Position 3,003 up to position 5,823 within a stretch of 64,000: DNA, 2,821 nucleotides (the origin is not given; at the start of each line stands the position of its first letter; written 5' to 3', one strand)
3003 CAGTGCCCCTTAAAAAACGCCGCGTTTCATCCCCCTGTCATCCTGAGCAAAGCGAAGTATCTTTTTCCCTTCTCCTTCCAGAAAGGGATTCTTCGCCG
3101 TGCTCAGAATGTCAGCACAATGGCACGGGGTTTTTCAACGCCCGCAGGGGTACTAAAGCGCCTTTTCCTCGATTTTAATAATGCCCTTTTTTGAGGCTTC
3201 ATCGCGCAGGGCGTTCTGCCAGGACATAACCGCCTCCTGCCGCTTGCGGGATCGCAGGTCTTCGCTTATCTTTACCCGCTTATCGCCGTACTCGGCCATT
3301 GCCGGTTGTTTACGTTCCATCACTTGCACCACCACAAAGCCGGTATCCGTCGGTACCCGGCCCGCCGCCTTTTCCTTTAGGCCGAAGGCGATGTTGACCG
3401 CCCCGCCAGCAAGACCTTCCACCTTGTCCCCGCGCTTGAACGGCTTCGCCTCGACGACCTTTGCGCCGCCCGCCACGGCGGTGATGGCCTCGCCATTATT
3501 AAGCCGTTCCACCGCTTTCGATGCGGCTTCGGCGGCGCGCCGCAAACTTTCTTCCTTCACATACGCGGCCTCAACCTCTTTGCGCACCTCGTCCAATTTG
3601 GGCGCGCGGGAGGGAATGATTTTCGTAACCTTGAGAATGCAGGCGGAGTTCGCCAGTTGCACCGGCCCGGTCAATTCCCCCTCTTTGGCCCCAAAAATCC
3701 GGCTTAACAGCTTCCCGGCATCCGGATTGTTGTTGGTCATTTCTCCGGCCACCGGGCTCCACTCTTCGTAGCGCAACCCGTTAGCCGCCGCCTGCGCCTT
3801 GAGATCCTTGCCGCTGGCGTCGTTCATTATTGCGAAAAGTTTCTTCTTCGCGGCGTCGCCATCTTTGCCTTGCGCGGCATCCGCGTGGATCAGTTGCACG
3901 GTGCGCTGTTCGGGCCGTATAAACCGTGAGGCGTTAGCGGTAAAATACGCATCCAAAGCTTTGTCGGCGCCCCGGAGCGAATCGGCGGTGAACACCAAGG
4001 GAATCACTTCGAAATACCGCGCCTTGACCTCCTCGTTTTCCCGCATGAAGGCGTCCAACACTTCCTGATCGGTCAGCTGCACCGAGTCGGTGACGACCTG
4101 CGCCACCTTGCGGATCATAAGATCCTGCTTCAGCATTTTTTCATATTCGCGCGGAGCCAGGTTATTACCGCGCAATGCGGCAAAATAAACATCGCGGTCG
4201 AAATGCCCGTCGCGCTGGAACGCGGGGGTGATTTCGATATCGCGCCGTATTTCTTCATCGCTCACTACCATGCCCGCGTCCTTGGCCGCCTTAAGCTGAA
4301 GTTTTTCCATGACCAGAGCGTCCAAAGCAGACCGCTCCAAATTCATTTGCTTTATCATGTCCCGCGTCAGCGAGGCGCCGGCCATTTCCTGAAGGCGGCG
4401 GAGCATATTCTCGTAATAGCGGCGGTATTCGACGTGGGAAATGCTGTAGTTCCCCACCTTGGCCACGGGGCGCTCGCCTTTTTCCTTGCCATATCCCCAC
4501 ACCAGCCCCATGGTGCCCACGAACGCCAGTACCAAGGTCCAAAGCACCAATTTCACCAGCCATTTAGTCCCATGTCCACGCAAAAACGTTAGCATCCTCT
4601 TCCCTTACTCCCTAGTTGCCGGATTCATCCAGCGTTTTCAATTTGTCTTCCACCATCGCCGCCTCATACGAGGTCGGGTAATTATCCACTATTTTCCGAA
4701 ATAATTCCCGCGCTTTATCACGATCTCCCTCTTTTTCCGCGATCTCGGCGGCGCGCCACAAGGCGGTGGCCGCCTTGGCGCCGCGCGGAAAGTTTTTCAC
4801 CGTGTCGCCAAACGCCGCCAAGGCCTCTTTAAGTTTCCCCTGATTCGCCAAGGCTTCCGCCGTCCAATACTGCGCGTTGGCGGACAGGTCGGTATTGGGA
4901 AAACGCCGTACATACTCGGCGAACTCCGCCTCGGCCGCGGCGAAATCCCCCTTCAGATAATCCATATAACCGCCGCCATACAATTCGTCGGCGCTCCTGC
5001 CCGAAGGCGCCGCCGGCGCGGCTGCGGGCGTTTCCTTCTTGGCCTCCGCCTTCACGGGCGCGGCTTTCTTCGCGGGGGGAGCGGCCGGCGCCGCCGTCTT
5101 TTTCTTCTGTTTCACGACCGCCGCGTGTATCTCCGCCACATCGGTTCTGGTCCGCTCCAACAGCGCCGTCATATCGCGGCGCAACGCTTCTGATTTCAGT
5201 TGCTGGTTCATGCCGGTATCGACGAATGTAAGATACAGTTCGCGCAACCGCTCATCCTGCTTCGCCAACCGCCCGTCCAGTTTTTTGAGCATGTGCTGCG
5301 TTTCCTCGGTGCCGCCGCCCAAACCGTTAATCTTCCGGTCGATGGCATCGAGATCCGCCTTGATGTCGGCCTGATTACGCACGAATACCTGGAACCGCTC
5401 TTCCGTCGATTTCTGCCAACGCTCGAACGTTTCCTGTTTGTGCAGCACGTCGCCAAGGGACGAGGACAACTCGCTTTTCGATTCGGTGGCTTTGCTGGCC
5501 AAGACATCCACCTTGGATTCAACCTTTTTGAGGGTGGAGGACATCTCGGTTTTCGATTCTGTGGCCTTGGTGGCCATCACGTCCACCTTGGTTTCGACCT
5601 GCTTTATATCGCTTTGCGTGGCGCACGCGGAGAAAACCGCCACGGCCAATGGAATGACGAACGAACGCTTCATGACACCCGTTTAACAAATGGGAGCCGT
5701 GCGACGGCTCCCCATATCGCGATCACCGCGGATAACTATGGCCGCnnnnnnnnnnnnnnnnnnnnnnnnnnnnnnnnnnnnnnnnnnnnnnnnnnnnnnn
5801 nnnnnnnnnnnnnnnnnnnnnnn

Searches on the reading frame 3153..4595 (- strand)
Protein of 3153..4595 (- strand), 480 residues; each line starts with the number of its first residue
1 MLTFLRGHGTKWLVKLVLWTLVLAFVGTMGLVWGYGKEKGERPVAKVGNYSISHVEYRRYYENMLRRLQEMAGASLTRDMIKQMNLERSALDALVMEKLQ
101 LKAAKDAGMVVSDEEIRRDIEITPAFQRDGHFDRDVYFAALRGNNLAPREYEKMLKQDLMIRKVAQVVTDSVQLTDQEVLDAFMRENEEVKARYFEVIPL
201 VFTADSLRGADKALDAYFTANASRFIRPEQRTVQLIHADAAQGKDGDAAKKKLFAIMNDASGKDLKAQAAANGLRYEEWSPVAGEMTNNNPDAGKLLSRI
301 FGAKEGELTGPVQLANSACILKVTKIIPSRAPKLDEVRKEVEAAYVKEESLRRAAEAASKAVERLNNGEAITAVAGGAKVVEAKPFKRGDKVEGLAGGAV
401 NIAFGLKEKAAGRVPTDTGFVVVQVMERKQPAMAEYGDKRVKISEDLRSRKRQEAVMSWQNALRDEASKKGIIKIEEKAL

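Call 36: search_protein_families(library=pfam, proteins=[window:3153-4595:-], max_evalue=0.0001)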
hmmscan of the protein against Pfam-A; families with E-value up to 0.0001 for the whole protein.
window:3153-4595:- (480 aa): 3 families
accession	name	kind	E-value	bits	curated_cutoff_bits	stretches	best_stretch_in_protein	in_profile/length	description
PF13624.11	SurA_N_3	-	4.2e-45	153.9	27.2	1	1-164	1-161/162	SurA-like N-terminal domain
PF13623.11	SurA_N_2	-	5.4e-26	91.6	28.5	1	2-140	1-144/145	SurA-like N-terminal domain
PF13145.12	Rotamase_2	-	1.8e-18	67.9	27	1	211-339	3-121/121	PPIC-type PPIASE domain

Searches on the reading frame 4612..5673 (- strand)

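Call 36: search_protein_families(library=pfam, proteins=[window:4612-5673:-], max_evalue=0.0001)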
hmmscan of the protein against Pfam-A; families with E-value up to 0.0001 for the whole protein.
window:4612-5673:- (353 aa): 9 families
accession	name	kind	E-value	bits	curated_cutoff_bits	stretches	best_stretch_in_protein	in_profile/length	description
PF13174.12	TPR_6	-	2.3e-16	59.7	26.3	1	304-335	2-33/33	Tetratricopeptide repeat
PF13432.12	TPR_16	-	1.8e-12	47.9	32.7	2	278-335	10-64/65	Tetratricopeptide repeat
PF13428.12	TPR_14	-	1.1e-10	41.6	23.5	0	304-339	3-38/44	Tetratricopeptide repeat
PF07719.23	TPR_2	-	4.3e-09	36.3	27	0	302-334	1-33/34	Tetratricopeptide repeat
PF13525.12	YfiO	-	3.5e-07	30.6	25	1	227-349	4-137/203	Outer membrane lipoprotein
PF14559.12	TPR_19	-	6.5e-06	26.8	25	0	241-300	4-60/68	Tetratricopeptide repeat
PF04108.17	ATG17_like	-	2.4e-05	24.4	43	0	23-342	51-311/355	Autophagy protein ATG17-like domain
PF07889.17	DUF1664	-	4.5e-05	23.9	34.6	1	41-120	36-115/124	Protein of unknown function (DUF1664)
PF13424.12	TPR_12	-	6.3e-05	23.5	30.1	0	265-332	3-75/77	Tetratricopeptide repeat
